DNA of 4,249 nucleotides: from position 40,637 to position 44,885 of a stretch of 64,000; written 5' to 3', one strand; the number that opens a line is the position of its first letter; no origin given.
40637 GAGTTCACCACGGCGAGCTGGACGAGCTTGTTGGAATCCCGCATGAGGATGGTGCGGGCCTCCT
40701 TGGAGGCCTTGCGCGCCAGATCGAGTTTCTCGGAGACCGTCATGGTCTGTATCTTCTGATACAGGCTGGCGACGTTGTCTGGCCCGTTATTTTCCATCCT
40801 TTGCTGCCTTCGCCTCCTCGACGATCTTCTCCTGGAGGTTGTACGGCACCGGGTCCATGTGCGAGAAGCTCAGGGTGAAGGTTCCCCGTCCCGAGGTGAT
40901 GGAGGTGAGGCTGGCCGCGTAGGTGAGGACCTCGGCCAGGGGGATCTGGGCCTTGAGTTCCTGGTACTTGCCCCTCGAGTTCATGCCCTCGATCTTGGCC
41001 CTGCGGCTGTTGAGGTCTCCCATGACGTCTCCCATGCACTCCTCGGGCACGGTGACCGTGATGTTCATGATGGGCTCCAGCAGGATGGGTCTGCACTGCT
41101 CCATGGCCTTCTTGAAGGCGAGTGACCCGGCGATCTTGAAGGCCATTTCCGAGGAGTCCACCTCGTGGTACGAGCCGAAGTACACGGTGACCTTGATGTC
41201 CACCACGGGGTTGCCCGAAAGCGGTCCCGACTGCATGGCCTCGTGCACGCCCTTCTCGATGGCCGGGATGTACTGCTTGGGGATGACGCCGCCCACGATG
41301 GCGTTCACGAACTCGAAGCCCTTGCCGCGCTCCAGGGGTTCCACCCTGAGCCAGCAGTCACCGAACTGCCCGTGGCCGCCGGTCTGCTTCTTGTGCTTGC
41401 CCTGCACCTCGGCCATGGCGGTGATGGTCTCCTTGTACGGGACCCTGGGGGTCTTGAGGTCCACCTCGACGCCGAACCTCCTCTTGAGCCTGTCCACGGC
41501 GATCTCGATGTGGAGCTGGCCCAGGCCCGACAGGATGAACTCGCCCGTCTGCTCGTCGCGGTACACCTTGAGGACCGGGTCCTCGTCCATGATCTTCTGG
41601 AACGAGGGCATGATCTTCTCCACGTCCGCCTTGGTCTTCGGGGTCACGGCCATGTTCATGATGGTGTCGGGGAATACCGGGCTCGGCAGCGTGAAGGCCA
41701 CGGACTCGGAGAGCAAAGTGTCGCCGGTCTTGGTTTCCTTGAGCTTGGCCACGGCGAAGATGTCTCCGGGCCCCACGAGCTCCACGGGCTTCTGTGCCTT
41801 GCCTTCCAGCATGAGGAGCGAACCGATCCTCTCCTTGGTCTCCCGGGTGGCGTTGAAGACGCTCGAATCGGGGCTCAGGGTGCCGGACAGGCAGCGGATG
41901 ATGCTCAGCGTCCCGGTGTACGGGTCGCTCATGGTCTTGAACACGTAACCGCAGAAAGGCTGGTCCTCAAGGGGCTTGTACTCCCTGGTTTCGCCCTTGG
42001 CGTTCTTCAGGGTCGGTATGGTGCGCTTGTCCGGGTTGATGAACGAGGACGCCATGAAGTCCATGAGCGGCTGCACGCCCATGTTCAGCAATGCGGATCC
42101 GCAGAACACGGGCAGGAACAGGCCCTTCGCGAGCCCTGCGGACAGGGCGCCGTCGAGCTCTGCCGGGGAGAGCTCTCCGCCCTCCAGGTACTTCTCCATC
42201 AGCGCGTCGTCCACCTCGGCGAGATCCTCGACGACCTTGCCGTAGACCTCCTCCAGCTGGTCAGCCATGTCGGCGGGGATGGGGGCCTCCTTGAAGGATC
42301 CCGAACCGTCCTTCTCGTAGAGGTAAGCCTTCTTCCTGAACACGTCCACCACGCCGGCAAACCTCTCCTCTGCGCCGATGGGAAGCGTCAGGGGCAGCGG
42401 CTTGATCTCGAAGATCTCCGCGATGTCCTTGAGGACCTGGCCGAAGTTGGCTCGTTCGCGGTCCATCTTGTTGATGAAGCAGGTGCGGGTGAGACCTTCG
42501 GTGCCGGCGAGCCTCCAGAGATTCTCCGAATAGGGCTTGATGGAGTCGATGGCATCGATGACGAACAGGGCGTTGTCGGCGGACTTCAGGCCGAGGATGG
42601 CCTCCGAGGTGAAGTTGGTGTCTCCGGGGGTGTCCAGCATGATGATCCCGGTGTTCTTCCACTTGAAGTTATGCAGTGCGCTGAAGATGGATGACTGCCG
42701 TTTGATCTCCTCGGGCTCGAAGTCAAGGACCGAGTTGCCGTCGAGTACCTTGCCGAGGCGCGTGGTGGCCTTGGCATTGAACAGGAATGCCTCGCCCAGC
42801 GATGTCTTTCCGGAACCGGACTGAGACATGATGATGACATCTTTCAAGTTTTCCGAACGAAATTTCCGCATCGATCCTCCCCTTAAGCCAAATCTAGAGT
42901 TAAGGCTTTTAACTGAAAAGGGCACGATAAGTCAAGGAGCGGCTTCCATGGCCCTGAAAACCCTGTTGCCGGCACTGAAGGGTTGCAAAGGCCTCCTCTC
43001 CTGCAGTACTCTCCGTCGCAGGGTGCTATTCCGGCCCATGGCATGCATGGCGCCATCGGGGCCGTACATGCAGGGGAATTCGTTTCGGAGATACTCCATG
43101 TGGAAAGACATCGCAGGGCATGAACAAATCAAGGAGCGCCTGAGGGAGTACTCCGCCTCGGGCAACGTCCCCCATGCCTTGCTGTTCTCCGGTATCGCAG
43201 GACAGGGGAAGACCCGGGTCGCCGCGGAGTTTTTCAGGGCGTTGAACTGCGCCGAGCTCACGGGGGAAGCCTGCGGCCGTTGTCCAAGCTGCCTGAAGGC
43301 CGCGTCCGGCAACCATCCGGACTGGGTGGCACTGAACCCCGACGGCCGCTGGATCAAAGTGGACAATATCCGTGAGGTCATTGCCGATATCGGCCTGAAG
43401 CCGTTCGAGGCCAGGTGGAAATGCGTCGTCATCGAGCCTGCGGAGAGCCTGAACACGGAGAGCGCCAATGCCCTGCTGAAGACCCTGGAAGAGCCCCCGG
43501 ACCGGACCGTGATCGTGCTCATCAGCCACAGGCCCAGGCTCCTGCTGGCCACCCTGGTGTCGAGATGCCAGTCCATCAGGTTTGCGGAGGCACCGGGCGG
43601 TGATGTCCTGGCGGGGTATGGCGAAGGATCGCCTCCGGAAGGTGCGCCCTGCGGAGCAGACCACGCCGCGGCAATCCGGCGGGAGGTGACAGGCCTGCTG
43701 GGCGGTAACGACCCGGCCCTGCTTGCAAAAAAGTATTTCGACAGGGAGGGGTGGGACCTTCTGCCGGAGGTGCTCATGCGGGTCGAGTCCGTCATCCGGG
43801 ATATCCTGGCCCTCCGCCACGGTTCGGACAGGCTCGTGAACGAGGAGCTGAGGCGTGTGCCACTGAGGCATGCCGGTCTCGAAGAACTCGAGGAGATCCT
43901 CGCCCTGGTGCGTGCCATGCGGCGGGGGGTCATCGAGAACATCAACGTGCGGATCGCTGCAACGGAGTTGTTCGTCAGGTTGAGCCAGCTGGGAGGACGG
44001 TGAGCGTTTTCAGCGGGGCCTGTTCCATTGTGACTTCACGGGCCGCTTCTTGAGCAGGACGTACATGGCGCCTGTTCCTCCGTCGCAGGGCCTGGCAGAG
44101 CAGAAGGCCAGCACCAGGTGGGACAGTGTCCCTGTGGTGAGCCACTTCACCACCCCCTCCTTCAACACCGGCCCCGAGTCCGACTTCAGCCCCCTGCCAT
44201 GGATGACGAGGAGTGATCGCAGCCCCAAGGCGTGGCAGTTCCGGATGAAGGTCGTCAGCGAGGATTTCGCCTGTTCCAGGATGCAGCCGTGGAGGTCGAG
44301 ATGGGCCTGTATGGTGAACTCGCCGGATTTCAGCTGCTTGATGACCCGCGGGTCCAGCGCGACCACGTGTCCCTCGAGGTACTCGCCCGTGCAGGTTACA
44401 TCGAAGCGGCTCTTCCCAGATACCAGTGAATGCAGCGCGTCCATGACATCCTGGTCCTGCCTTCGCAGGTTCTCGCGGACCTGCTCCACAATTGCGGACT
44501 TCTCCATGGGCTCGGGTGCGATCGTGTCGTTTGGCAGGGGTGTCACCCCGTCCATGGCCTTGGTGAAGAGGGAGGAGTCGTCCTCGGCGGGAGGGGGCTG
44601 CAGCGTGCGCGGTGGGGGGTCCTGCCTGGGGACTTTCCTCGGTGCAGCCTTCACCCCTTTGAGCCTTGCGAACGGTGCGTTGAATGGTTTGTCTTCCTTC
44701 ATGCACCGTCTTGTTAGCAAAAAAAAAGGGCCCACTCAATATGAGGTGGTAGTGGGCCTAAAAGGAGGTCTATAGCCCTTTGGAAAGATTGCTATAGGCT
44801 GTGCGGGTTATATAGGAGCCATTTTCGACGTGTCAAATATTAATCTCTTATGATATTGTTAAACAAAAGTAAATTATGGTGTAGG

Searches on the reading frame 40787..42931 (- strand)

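Call 9: search_protein_families(library=pfam, proteins=[window:40787-42931:-], max_evalue=0.01)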
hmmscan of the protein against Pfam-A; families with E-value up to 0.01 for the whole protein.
window:40787-42931:- (714 aa): 7 families
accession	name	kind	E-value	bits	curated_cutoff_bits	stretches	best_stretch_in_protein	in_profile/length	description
PF03764.24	EFG_IV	-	3.8e-48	162.7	24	1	495-613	1-120/121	Elongation factor G, domain IV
PF00009.33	GTP_EFTU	-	2.2e-34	119.2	26.5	1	29-295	3-184/188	Elongation factor Tu GTP binding domain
PF00679.30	EFG_C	-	5.4e-29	100.5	27.9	1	617-702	2-88/89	Elongation factor G C-terminus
PF14492.12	EFG_III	-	1.4e-26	92.8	27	1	420-493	1-74/75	Elongation Factor G, domain III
PF22042.2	EF-G_D2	-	9.1e-17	61.4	27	1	325-408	1-83/84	Elongation factor G domain 2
PF03144.31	GTP_EFTU_D2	-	2.2e-09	38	30.3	1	340-406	1-72/73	Elongation factor Tu domain 2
PF16658.11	RF3_C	-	7.1e-05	23.1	40.1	1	438-508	24-94/132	Class II release factor RF3, C-terminal domain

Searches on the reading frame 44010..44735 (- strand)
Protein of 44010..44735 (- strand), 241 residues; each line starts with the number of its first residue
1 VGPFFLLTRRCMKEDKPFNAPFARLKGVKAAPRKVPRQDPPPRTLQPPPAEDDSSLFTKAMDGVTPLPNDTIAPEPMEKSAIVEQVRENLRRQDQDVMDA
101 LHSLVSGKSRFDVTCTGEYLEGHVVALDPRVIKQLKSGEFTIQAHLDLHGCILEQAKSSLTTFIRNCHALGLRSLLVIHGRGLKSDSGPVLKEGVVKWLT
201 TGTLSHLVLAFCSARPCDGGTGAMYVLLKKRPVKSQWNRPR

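Call 64: search_protein_families(library=pfam, proteins=[window:44010-44735:-], max_evalue=0.001)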
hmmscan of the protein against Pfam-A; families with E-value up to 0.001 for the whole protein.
window:44010-44735:- (241 aa): 1 family
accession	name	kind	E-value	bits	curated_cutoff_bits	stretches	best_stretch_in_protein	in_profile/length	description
PF01713.27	Smr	-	9.7e-22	77.4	25.7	1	146-229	1-77/77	Smr domain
